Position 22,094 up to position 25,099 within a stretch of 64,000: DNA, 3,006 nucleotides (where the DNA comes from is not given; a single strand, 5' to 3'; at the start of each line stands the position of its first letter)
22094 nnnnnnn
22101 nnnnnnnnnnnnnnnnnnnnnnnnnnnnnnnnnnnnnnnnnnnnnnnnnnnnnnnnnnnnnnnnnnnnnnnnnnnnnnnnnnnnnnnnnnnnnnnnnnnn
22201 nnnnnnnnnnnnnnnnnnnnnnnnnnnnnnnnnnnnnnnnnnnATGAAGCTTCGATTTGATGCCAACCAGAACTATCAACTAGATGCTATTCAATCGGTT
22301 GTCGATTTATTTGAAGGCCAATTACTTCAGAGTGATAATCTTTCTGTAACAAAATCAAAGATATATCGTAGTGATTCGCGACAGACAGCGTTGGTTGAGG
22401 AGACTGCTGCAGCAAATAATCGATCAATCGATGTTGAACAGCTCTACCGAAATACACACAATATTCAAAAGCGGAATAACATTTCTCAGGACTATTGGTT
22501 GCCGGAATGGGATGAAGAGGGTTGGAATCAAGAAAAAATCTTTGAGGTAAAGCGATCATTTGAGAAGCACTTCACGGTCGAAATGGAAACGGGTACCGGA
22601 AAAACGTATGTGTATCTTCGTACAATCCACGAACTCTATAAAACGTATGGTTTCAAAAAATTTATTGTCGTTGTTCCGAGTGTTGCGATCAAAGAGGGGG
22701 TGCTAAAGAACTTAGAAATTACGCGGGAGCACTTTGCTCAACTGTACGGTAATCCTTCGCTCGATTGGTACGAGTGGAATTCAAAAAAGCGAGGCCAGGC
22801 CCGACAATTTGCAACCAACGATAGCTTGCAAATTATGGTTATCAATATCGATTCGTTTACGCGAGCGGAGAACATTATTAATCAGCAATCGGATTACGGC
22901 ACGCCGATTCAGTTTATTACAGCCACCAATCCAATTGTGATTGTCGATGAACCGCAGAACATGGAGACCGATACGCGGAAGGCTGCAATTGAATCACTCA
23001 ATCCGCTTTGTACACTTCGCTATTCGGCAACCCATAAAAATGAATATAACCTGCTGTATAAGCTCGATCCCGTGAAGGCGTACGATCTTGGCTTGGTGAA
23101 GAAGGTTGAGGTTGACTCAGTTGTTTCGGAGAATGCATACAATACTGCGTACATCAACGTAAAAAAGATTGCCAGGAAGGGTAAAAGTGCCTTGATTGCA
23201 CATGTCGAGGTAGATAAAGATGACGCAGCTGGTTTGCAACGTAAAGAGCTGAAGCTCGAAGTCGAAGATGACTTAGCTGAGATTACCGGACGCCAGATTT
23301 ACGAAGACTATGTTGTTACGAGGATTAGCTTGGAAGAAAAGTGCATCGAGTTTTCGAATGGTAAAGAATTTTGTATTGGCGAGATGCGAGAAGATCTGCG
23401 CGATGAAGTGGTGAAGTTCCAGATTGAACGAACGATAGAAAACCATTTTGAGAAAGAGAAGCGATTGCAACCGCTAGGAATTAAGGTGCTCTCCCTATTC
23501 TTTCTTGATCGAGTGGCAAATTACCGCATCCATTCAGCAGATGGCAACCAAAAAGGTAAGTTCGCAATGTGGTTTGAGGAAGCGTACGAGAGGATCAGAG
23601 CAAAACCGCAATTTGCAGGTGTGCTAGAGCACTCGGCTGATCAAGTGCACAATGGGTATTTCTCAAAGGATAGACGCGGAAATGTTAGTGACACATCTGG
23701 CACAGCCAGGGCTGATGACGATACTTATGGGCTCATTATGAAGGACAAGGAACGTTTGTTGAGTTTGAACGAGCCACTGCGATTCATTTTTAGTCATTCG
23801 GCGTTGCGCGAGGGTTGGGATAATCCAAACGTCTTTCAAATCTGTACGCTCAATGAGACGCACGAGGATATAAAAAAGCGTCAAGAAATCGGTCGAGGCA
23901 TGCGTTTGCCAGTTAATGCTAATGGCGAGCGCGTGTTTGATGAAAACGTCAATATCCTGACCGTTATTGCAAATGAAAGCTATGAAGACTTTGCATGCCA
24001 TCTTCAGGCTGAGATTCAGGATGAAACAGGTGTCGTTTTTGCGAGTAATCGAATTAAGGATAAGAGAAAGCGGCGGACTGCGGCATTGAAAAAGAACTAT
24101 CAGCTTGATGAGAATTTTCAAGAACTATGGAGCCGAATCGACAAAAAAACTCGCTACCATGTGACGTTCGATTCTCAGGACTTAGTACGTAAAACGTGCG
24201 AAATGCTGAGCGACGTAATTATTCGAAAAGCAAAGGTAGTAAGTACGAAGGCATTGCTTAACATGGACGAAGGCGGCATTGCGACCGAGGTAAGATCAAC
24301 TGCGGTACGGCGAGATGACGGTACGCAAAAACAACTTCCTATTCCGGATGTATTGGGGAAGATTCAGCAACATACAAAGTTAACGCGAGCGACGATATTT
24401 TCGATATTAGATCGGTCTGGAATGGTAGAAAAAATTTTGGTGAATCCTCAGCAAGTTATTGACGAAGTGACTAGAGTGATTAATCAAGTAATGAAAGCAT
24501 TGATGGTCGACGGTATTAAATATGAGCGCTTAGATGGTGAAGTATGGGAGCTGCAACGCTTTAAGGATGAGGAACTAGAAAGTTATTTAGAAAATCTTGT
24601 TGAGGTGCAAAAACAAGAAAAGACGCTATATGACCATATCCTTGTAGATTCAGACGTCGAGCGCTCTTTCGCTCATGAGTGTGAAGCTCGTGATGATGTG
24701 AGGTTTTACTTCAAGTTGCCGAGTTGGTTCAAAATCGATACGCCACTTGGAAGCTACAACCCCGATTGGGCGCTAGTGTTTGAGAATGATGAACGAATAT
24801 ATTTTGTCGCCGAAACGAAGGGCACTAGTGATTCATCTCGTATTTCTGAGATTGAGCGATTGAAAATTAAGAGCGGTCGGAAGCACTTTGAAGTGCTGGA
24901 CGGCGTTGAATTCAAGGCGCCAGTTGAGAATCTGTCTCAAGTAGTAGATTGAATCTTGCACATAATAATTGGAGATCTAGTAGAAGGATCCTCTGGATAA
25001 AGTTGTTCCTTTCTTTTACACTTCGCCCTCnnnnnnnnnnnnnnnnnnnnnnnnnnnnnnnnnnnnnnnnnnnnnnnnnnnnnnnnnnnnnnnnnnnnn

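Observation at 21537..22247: Third gene wedged between mod and res of a Type III R-M operon, with a HEPN-like R-x4-H motif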

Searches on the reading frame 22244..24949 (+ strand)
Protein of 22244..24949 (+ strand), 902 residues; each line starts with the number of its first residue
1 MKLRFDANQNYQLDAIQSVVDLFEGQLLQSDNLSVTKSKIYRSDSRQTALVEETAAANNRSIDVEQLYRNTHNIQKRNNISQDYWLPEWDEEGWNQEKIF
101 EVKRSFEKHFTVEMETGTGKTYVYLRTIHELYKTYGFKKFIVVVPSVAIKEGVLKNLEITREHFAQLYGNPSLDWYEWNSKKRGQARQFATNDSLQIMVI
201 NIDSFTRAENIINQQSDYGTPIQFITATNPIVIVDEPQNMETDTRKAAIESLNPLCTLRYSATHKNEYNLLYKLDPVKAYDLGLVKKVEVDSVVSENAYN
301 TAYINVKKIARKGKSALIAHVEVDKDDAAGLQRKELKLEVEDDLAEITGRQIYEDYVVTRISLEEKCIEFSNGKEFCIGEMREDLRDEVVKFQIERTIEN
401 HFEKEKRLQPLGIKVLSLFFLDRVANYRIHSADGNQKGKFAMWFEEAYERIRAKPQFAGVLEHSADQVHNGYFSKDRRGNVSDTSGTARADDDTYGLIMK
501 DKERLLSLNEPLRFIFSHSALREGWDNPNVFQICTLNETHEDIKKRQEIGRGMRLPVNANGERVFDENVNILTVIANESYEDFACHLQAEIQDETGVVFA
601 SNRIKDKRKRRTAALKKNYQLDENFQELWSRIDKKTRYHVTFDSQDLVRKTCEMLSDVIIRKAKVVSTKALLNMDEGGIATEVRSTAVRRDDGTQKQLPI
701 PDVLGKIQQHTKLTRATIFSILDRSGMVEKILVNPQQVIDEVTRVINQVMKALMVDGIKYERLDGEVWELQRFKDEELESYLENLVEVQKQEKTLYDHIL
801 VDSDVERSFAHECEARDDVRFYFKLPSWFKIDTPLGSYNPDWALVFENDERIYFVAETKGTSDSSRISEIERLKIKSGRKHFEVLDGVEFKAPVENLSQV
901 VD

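Call 3: search_protein_families(library=pfam, proteins=[window:22244-24949:+], max_evalue=1)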
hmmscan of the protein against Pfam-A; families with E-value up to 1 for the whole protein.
window:22244-24949:+ (902 aa): 4 families
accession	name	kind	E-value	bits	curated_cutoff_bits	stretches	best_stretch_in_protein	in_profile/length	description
PF19778.5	RE_endonuc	-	2.5e-37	127.5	23.4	1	792-896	1-107/108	Endonuclease domain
PF04851.21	ResIII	-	1.5e-16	61.2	22.5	1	105-265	21-163/164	Type III restriction enzyme, res subunit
PF00270.35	DEAD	-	7.3e-08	32.8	26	1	107-266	14-162/167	DEAD/DEAH box helicase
PF02562.22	PhoH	-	0.00017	21.6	27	1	111-248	23-139/205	PhoH-like protein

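Call 4: search_protein_families(library=padloc, proteins=[window:22244-24949:+], max_evalue=1)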
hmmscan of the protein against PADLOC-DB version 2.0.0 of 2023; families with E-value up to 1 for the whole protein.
window:22244-24949:+ (902 aa): 11 families
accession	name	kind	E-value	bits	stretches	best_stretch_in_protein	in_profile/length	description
PDLC03647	REase_III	-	2.2e-279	927.8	2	1-599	1-594/989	Type III restriction enzyme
PDLC03649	REase_III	-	6.3e-88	293.8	2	107-595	74-577/973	Type III restriction enzyme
PDLC03650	REase_III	-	1.8e-09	34.6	2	511-558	377-424/898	Type III restriction enzyme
PDLC02707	PbeA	-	4.6e-08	30.1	1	53-267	209-416/672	PbeA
PDLC03648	REase_III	-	2.3e-07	27.3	1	515-582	314-378/871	Type III restriction enzyme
PDLC02706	PbeA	-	3.5e-07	27.2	1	65-268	242-435/722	PbeA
PDLC03653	REase_III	-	2.1e-06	24.2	1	503-615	417-526/883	Type III restriction enzyme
PDLC01763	Cas3b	-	2.6e-06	24.4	1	105-253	261-404/762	-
PDLC01765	Cas3c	-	0.0042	14.1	1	102-257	178-321/612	-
PDLC01439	typeIV_DinG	-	0.0084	12.8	1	101-162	26-85/575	CAS-IV-A; associated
PDLC04140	mad8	-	0.016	12.7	1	109-159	29-76/314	mads_8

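Call 5: search_protein_families(library=ncbifam, proteins=[window:22244-24949:+], max_evalue=1)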
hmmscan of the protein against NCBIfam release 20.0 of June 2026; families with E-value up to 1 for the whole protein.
window:22244-24949:+ (902 aa): 6 families
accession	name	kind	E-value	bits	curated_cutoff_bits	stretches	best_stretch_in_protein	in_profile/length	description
NF012027.0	PRK15483.1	equivalog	3.2e-101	339.8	564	2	1-615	1-604/986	type III restriction-modification system endonuclease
TIGR04095.1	dnd_restrict_1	equivalog_domain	0.00092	18.3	600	1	111-249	28-154/451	DNA phosphorothioation system restriction enzyme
NF004066.1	PRK05580.1-3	equivalog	0.0056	15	813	1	30-151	199-313/788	primosomal protein N'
NF004067.0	PRK05580.1-4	equivalog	0.009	14.4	763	1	50-154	166-267/737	primosomal protein N'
TIGR03117.2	cas_csf4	equivalog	0.016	13.4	400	1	77-158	118-197/800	type IV CRISPR-associated DEAD/DEAH-box helicase Csf4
NF004070.0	PRK05580.2-2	equivalog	0.038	12.1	921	1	110-198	220-300/729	primosomal protein N'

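Call 72: search_dna_similar(query=window:22244-24949:+, collection=plasmids, mode=protein, max_rows=12)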
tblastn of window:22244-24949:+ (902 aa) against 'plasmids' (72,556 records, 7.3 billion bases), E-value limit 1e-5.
Records with a match: 293; places in all: 297; records where one place covers at least 80% of the query: 147.
Best place of each record, by identity: <60% 293.
By first word of the organism name: Escherichia 67; Enterococcus 31; Klebsiella 22; Salmonella 21; Bacillus 18; Listeria 16; Lactococcus 12; Acinetobacter 11; Vibrio 8; Lactiplantibacillus 7; and 48 more.
By predicted mobility (MOB-suite, as given by PLSDB): non-mobilizable 183; mobilizable 69; conjugative 41.
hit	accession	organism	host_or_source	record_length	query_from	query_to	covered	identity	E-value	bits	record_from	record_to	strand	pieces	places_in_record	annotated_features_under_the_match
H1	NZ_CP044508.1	Chryseobacterium sp.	Silurus asotus,Whole genome ...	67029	1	901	100%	50.2%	0e+0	830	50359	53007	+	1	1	DEAD/DEAH box helicase family protein | PDDEXK nuclease domain-containing protein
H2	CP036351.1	Planctomycetes bacterium K2D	-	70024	1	900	100%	47.0%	0e+0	788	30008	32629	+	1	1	Type III restriction enzyme, res subunit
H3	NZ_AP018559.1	Hydrogenophilus thermoluteolus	-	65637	1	886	98%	46.9%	0e+0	771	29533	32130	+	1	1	DEAD/DEAH box helicase family protein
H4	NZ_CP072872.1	Rhizobium sp. NLR16a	lentil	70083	1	900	100%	44.7%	8e-154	745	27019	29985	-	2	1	DEAD/DEAH box helicase family protein | DUF262 domain-containing protein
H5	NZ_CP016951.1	Cupriavidus taiwanensis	Mimosa,single cell,nodules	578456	1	901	100%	44.3%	2e-158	735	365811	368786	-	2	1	DEAD/DEAH box helicase family protein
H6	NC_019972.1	Methanomethylovorans hollandica DSM 15978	-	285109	1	885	98%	44.4%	6e-151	689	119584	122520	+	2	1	DEAD/DEAH box helicase family protein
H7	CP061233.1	Escherichia coli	Sheep,cell culture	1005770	1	901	100%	42.8%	3e-142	718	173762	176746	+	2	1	none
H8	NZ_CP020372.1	Candidatus Thiodictyon syntrophicum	meromictic lake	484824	1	896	99%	42.9%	6e-142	686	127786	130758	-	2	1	DEAD/DEAH box helicase family protein | virulence RhuM family protein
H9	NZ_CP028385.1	Providencia heimbachae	porcine,cell culture,feces from ...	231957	1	901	100%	41.8%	4e-141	649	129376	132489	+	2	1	DEAD/DEAH box helicase family protein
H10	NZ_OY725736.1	Monoglobus pectinilyticus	-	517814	1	886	98%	42.4%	8e-147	657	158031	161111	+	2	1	DEAD/DEAH box helicase family protein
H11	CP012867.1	Persicobacter sp. JZB09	cell culture,soil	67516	1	885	98%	42.1%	3e-148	710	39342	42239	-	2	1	record has no annotation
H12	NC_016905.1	Shewanella baltica OS678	-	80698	1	885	98%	42.1%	7e-140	646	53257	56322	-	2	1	DEAD/DEAH box helicase family protein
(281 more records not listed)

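Call 74: get_annotated_region(hit=H1, flank=5000)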
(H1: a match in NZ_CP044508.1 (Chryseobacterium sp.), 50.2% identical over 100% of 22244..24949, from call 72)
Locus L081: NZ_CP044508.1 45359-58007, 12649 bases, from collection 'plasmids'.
description: Chryseobacterium sp. strain SNU WT7 plasmid unnamed1, complete sequence
organism: Chryseobacterium sp. (NCBI taxid 1871047)
taxonomy: Bacteria; Bacteroidota; Flavobacteriia; Flavobacteriales; Weeksellaceae; Chryseobacterium; Chryseobacterium sp.
host: -; source: Silurus asotus,Whole genome sequence,liver; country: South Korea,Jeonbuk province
typing (MOB-suite, as given by PLSDB): mobilizable; relaxase MOBB
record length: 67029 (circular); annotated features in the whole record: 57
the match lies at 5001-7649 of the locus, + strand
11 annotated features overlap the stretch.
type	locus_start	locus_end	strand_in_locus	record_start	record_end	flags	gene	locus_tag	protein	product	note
CDS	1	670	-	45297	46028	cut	-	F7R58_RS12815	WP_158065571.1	META domain-containing protein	-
CDS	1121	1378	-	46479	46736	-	-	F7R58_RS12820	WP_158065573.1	hypothetical protein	-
CDS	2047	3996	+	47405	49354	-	-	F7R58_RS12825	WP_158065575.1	site-specific DNA-methyltransferase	GO:0006306 - DNA methylation [Evidence IEA]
CDS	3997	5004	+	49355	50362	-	-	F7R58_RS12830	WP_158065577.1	PDDEXK nuclease domain-containing protein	-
CDS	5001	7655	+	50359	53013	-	-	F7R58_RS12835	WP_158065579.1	DEAD/DEAH box helicase family protein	-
CDS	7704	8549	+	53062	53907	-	-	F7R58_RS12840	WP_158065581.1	nucleotidyl transferase AbiEii/AbiGii toxin family protein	-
CDS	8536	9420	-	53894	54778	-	-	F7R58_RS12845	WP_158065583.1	hypothetical protein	-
CDS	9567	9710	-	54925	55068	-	-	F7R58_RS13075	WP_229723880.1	hypothetical protein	-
CDS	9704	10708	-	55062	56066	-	-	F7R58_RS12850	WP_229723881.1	DUF3800 domain-containing protein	-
CDS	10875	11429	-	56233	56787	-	-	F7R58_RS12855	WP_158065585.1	recombinase family protein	GO:0006310 - DNA recombination [Evidence IEA]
CDS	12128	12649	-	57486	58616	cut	-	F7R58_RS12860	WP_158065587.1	hypothetical protein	-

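Call 75: get_annotated_region(hit=H2, flank=5000)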
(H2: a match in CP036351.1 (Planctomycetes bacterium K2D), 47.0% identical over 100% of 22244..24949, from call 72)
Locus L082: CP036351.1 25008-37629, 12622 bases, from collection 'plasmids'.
description: Planctomycetes bacterium K2D plasmid pK2D_1, complete sequence
organism: Planctomycetes bacterium K2D (NCBI taxid 2527962)
taxonomy: Bacteria; Planctomycetota; ; ; ; ; Planctomycetes bacterium K2D
host: -; source: -; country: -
typing (MOB-suite, as given by PLSDB): mobilizable; relaxase MOBF
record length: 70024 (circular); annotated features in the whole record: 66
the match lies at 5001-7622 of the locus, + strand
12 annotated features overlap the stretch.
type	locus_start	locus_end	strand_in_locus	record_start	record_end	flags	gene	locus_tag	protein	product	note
CDS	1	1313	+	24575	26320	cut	-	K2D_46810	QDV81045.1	AAA-like domain protein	-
CDS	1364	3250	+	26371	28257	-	-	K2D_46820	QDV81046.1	putative methyltransferase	-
CDS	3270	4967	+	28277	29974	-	-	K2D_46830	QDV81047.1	hypothetical protein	-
CDS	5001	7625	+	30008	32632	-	-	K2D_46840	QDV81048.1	Type III restriction enzyme, res subunit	-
CDS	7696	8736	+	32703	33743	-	-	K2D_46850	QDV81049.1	hypothetical protein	-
CDS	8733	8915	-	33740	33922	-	-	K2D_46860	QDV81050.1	hypothetical protein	-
CDS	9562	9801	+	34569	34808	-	-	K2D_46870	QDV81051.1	hypothetical protein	-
CDS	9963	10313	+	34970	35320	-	dnaG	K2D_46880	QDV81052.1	DNA primase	-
CDS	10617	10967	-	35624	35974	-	-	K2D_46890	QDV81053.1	hypothetical protein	-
CDS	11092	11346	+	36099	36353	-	-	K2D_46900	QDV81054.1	hypothetical protein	-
CDS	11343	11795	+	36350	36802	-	vapC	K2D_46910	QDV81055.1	tRNA(fMet)-specific endonuclease VapC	-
CDS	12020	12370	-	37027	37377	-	-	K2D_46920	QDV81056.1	Glyoxalase-like domain protein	-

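Call 76: get_annotated_region(hit=H8, flank=5000)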
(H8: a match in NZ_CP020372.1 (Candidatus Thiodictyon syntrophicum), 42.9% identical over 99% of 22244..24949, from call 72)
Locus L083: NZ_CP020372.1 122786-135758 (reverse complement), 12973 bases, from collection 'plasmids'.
description: Candidatus Thiodictyon syntrophicum strain Cad16T plasmid pTs485, complete sequence
organism: Candidatus Thiodictyon syntrophicum (NCBI taxid 1166950)
taxonomy: Bacteria; Pseudomonadota; Gammaproteobacteria; Chromatiales; Chromatiaceae; Thiodictyon; Candidatus Thiodictyon syntrophicum
host: -; source: meromictic lake; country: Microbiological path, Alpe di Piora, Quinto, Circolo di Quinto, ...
typing (MOB-suite, as given by PLSDB): non-mobilizable
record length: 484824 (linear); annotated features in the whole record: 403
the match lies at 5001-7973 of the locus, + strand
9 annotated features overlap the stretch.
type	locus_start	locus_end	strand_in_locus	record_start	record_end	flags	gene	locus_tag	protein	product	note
CDS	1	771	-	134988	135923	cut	chlG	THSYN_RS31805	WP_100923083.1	chlorophyll synthase ChlG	-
CDS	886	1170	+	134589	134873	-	-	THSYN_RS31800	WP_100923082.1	DUF1778 domain-containing protein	-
CDS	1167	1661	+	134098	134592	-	-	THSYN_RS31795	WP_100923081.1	GNAT family N-acetyltransferase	-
CDS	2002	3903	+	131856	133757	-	-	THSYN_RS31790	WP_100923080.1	site-specific DNA-methyltransferase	GO:0006306 - DNA methylation [Evidence IEA]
CDS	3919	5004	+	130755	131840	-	-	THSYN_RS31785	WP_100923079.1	virulence RhuM family protein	-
CDS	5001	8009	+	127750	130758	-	-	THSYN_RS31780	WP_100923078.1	DEAD/DEAH box helicase family protein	-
CDS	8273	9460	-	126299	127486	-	-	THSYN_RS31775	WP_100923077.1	DUF3322 domain-containing protein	-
CDS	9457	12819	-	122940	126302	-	-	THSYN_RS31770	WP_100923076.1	ATP-binding protein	-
CDS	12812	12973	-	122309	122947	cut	-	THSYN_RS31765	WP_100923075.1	DUF4194 domain-containing protein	-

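Call 77: get_annotated_region(hit=H4, flank=5000)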
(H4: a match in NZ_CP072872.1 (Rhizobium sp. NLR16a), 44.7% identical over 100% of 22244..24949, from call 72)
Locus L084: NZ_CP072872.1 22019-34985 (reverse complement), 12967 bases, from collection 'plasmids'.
description: Rhizobium sp. NLR16a plasmid p7, complete sequence
organism: Rhizobium sp. NLR16a (NCBI taxid 2731112)
taxonomy: Bacteria; Pseudomonadota; Alphaproteobacteria; Hyphomicrobiales; Rhizobiaceae; Rhizobium; Rhizobium sp. NLR16a
host: -; source: lentil; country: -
typing (MOB-suite, as given by PLSDB): conjugative; relaxase MOBP; mating-pair formation MPF_T
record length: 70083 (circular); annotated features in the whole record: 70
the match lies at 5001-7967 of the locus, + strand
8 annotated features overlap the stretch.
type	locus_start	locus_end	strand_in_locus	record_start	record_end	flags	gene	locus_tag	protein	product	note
CDS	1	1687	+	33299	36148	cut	-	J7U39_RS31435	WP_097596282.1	SNF2-related protein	-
CDS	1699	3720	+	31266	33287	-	-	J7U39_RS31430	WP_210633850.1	site-specific DNA-methyltransferase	GO:0006306 - obsolete DNA methylation [Evidence IEA]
CDS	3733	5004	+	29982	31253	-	-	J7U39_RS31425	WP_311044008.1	DUF262 domain-containing protein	-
CDS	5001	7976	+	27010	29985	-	-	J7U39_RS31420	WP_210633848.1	DEAD/DEAH box helicase family protein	-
CDS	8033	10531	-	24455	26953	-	-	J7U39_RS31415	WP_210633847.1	AAA family ATPase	GO:0006302 - double-strand break repair [Evidence IEA]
CDS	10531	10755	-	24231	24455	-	-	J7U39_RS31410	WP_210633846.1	hypothetical protein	-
CDS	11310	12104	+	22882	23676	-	-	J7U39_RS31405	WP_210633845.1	hypothetical protein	-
CDS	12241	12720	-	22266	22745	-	-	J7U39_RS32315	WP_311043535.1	hypothetical protein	-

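Call 78: get_annotated_region(hit=H3, flank=4000)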
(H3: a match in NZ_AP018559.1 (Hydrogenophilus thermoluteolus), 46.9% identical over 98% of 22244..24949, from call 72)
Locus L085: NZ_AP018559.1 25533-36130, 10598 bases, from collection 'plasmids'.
description: Hydrogenophilus thermoluteolus strain TH-1 plasmid pTH1, complete sequence
organism: Hydrogenophilus thermoluteolus (NCBI taxid 297)
taxonomy: Bacteria; Pseudomonadota; Hydrogenophilia; Hydrogenophilales; Hydrogenophilaceae; Hydrogenophilus; Hydrogenophilus thermoluteolus
host: -; source: -; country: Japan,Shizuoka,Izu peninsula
typing (MOB-suite, as given by PLSDB): mobilizable; relaxase MOBP
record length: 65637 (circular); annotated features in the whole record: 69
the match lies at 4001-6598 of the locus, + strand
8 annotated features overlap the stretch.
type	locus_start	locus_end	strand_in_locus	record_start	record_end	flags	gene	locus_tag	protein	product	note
CDS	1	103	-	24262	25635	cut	-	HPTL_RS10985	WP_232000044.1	IS701 family transposase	-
CDS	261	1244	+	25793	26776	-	-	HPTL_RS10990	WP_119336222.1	IS5 family transposase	-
CDS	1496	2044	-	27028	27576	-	-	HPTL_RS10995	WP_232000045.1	hypothetical protein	-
CDS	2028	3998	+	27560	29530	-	-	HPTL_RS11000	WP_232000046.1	site-specific DNA-methyltransferase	GO:0006306 - DNA methylation [Evidence IEA]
CDS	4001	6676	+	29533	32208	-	-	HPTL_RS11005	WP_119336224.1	DEAD/DEAH box helicase family protein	-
CDS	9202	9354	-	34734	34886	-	-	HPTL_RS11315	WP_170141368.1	hypothetical protein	-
CDS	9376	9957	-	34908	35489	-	-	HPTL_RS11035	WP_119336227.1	HupE/UreJ family protein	-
CDS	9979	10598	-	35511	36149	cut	ureG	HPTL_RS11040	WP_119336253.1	urease accessory protein UreG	GO:0019627 - urea metabolic process [Evidence IEA]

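Call 79: get_annotated_region(hit=H5, flank=4000)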
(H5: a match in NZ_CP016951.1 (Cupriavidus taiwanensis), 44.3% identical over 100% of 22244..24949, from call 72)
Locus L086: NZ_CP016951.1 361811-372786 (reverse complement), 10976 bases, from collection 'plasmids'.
description: Cupriavidus taiwanensis strain SWF66294 plasmid unnamed, complete sequence
organism: Cupriavidus taiwanensis (NCBI taxid 164546)
taxonomy: Bacteria; Pseudomonadota; Betaproteobacteria; Burkholderiales; Burkholderiaceae; Cupriavidus; Cupriavidus taiwanensis
host: -; source: Mimosa,single cell,nodules; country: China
typing (MOB-suite, as given by PLSDB): conjugative; relaxase MOBH,MOBP; mating-pair formation MPF_T
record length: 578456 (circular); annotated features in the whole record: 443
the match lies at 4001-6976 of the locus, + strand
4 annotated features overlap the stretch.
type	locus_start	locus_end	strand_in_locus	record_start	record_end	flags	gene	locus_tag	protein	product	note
CDS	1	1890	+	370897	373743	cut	-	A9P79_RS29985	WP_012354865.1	SNF2-related protein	-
CDS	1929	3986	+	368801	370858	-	-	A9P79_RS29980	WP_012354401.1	site-specific DNA-methyltransferase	GO:0006306 - DNA methylation [Evidence IEA]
CDS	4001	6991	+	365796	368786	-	-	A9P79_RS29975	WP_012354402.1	DEAD/DEAH box helicase family protein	-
CDS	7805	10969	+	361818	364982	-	-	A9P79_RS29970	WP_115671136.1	N-6 DNA methylase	GO:0006306 - DNA methylation [Evidence IEA]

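Call 80: get_annotated_region(hit=H6, flank=4000)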
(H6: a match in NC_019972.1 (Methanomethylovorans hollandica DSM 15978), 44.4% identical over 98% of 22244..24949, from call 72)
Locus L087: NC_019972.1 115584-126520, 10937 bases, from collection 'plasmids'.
description: Methanomethylovorans hollandica DSM 15978 plasmid pMETHO01, complete sequence
organism: Methanomethylovorans hollandica DSM 15978 (NCBI taxid 867904)
taxonomy: Archaea; Euryarchaeota; Methanomicrobia; Methanosarcinales; Methanosarcinaceae; Methanomethylovorans; Methanomethylovorans hollandica; Methanomethylovorans hollandica DSM 15978
host: -; source: -; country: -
typing (MOB-suite, as given by PLSDB): non-mobilizable; replicon rep_cluster_57
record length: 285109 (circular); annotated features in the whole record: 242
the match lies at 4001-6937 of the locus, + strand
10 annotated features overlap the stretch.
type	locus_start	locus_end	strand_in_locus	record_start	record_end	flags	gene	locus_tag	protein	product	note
CDS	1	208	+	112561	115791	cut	-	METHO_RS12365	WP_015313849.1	helicase-related protein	-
CDS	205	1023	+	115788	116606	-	-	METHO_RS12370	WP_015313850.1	DUF4391 domain-containing protein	-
CDS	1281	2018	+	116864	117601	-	-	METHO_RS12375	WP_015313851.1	hypothetical protein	-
CDS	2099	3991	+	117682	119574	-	-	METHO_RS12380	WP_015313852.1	site-specific DNA-methyltransferase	GO:0006306 - DNA methylation [Evidence IEA]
CDS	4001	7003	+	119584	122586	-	-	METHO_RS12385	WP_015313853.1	DEAD/DEAH box helicase family protein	-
CDS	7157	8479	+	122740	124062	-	-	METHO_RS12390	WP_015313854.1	restriction endonuclease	GO:0009307 - DNA restriction-modification system [Evidence IEA]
CDS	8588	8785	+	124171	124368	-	-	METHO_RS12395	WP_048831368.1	hypothetical protein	-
CDS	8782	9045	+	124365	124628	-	-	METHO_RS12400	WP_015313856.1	type II toxin-antitoxin system RelE/ParE family toxin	GO:0030541 - plasmid partitioning [Evidence IEA]; GO:0051290 - protein heterotetramerization [Evidence IEA]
CDS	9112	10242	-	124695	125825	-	-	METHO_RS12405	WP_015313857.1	hypothetical protein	-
CDS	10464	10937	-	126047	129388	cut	-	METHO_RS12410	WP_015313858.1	molecular chaperone of HSP90 family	-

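Call 81: get_annotated_region(hit=H9, flank=4000)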
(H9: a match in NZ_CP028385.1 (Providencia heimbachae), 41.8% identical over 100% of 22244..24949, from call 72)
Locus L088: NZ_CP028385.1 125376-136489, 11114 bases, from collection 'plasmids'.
description: Providencia heimbachae strain 99101 plasmid unnamed, complete sequence
organism: Providencia heimbachae (NCBI taxid 333962)
taxonomy: Bacteria; Pseudomonadota; Gammaproteobacteria; Enterobacterales; Morganellaceae; Providencia; Providencia heimbachae
host: -; source: porcine,cell culture,feces from post-weaning diarrhea of piglets; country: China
typing (MOB-suite, as given by PLSDB): conjugative; relaxase MOBH; mating-pair formation MPF_T
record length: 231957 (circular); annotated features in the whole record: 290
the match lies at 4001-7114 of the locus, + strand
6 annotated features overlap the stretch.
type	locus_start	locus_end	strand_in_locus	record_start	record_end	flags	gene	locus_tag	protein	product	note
CDS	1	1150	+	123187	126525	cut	-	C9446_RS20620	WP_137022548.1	helicase-related protein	-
CDS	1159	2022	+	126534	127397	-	-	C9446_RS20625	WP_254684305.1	DUF4391 domain-containing protein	-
CDS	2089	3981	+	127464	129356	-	-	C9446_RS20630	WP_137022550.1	site-specific DNA-methyltransferase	GO:0006306 - DNA methylation [Evidence IEA]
CDS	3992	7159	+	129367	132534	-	-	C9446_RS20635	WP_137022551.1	DEAD/DEAH box helicase family protein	-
CDS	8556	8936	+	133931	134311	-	-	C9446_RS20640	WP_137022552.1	hypothetical protein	-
CDS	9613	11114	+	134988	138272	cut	-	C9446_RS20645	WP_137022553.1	alanine-zipper protein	-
